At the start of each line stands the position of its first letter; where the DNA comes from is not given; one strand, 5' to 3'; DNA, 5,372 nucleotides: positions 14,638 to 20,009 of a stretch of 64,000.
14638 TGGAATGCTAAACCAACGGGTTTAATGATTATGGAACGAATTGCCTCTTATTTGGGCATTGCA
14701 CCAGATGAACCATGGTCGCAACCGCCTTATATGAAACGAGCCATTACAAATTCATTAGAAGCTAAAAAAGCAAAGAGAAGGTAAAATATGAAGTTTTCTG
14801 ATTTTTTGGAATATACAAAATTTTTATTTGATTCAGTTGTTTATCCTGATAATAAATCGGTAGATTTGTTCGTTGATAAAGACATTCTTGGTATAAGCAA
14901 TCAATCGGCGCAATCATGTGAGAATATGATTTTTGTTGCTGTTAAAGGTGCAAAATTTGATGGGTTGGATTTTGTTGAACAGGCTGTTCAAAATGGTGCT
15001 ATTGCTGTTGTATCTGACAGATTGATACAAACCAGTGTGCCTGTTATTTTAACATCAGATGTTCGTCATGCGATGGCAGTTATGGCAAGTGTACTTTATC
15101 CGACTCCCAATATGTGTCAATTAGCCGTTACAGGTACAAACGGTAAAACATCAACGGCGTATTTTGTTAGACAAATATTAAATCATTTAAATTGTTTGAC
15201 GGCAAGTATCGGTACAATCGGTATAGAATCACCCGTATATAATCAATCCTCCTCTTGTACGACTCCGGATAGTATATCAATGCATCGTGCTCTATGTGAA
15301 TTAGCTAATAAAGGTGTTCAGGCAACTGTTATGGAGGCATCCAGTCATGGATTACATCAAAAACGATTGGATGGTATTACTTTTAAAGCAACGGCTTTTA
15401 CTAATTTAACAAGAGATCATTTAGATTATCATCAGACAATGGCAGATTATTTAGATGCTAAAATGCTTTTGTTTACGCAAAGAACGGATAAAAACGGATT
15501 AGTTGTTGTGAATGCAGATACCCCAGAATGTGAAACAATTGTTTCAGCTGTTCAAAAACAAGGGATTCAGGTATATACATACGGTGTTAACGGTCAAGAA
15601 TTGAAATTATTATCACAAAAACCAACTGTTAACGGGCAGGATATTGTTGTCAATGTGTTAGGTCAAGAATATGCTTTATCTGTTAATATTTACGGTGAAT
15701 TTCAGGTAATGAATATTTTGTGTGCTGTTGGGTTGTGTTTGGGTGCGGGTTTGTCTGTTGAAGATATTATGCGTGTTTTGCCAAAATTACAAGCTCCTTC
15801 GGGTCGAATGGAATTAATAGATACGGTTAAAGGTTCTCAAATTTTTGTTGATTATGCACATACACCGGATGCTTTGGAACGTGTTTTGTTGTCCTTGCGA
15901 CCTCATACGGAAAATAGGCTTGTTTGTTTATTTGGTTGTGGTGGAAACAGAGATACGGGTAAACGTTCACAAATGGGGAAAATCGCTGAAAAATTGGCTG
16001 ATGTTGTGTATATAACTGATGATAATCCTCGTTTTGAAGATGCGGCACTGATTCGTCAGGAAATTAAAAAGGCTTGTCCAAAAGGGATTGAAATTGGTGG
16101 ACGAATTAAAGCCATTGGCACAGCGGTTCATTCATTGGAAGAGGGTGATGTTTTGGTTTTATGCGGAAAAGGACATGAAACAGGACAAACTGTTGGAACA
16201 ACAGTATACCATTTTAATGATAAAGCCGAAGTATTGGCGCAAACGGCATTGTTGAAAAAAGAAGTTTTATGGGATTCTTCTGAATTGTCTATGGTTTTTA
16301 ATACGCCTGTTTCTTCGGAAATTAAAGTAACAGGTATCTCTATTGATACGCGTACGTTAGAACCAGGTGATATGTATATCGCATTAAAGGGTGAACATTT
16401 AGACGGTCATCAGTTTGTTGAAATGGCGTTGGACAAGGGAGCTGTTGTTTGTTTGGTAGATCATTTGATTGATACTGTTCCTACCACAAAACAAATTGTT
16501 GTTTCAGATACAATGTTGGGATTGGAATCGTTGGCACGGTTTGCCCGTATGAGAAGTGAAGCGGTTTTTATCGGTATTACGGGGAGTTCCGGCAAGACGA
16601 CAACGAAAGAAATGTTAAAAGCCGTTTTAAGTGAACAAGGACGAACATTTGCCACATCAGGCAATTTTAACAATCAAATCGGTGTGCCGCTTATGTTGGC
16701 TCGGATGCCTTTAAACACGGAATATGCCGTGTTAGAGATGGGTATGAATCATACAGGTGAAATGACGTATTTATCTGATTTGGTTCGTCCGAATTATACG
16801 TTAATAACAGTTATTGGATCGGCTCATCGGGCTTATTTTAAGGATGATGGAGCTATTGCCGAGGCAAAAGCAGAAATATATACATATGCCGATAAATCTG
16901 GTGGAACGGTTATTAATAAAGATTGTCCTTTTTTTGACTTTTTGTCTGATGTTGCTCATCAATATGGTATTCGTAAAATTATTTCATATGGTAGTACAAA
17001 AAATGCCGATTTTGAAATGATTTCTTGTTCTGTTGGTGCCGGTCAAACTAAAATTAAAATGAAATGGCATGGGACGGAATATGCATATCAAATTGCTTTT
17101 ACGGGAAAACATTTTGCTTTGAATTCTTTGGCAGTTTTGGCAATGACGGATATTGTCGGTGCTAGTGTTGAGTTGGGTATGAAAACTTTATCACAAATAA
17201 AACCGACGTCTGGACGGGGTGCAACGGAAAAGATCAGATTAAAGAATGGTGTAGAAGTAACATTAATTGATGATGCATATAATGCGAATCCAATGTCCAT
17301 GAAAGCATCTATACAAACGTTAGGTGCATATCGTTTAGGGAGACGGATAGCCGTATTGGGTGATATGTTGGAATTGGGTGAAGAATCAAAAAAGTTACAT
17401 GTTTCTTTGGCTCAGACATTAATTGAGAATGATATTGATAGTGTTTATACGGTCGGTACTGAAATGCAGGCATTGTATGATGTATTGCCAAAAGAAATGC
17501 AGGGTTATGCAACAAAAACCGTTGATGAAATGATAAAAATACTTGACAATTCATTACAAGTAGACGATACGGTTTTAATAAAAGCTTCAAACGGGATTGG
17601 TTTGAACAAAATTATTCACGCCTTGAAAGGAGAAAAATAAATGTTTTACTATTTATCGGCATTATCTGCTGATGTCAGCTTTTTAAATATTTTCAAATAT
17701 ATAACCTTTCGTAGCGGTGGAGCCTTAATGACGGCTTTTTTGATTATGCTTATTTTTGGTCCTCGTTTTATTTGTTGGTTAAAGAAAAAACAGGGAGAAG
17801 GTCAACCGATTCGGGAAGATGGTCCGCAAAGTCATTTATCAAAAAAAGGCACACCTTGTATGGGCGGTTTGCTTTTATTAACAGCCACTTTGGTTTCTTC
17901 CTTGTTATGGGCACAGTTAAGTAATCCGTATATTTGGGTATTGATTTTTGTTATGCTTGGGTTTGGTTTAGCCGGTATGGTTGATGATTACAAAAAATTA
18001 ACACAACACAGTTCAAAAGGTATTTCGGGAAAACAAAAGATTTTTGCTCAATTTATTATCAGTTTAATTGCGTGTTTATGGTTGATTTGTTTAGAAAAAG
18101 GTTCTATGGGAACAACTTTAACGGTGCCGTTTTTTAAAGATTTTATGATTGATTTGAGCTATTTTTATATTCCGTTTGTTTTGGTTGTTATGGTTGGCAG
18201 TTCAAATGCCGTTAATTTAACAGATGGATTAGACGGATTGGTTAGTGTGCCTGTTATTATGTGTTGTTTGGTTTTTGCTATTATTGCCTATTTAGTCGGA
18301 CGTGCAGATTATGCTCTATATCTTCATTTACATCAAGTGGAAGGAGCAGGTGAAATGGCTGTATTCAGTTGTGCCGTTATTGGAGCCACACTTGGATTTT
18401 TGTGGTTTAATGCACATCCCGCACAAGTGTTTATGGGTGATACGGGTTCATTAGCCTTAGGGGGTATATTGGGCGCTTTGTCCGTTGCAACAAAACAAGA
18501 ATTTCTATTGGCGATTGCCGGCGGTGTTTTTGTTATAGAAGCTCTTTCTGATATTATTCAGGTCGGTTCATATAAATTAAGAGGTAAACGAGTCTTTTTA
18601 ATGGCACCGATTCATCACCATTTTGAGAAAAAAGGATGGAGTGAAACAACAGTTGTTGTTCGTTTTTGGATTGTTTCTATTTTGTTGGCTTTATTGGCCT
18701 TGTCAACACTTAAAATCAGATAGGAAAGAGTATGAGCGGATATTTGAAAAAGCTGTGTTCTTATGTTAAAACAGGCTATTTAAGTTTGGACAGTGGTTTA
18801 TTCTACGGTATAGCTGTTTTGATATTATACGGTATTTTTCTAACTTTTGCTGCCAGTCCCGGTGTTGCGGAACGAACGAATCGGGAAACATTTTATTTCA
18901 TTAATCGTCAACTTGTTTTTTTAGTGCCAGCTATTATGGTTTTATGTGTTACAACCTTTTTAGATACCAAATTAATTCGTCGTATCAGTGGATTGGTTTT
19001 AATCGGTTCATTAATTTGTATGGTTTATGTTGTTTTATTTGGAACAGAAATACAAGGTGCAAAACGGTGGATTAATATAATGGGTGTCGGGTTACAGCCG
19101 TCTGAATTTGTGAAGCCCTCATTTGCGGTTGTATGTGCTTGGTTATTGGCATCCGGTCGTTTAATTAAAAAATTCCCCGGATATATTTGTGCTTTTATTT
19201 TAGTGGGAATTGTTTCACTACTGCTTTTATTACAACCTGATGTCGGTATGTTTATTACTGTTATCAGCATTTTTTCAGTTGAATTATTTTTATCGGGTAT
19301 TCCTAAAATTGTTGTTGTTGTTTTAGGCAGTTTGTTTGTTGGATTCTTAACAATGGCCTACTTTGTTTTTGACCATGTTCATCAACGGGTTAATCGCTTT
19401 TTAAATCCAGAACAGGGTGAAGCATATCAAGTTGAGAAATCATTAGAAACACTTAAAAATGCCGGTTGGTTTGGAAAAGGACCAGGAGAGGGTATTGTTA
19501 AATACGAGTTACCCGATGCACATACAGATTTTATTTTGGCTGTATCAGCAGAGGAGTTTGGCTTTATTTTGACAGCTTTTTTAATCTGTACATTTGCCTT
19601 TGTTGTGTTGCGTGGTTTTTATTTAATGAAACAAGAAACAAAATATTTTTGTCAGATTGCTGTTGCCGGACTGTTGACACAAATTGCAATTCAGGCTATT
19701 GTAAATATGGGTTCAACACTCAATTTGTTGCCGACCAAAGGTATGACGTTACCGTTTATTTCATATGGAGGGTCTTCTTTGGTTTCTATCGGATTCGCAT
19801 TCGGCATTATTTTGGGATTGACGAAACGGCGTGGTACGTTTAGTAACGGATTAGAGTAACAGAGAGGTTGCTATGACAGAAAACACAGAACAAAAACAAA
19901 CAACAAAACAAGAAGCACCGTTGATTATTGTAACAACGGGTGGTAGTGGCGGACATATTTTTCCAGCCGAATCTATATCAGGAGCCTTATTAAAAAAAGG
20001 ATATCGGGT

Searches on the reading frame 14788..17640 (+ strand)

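Call 38: search_protein_families(library=pfam, proteins=[window:14788-17640:+], max_evalue=0.00001)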
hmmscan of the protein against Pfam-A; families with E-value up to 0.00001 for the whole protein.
window:14788-17640:+ (950 aa): 3 families
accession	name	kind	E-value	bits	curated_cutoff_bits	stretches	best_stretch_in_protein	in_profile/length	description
PF08245.18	Mur_ligase_M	-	1.4e-93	312.9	24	2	114-316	1-199/200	Mur ligase middle domain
PF02875.26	Mur_ligase_C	-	1e-51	175.5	28.4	2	339-462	1-127/127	Mur ligase, glutamate ligase domain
PF01225.30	Mur_ligase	-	9.1e-16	58.5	21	1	513-559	1-52/95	Mur ligase family, catalytic domain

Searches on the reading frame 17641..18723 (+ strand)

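Call 38: search_protein_families(library=pfam, proteins=[window:17641-18723:+], max_evalue=0.00001)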
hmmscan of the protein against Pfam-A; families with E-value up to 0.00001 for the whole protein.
window:17641-18723:+ (360 aa): 1 family
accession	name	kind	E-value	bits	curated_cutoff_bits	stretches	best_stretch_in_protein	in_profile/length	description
PF00953.26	Glycos_transf_4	-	1.2e-35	123.3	27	1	99-283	2-158/160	Glycosyl transferase family 4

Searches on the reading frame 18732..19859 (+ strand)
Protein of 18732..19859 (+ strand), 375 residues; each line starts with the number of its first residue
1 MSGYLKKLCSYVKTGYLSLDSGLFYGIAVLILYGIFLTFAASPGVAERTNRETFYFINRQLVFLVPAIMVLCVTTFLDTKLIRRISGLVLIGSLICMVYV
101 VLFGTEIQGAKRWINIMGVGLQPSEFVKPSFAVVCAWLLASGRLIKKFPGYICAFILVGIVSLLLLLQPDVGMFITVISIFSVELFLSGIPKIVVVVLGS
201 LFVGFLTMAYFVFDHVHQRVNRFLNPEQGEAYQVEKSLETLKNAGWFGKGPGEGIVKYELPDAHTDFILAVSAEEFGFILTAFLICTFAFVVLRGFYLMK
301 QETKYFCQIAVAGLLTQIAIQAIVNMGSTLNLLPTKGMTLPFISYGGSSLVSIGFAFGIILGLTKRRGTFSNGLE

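Call 38: search_protein_families(library=pfam, proteins=[window:18732-19859:+], max_evalue=0.00001)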
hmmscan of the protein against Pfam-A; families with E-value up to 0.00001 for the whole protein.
window:18732-19859:+ (375 aa): 1 family
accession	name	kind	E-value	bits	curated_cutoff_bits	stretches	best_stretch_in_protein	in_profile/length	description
PF01098.24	FTSW_RODA_SPOVE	-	1.3e-72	245.2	26.4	1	26-365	7-352/356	Cell cycle protein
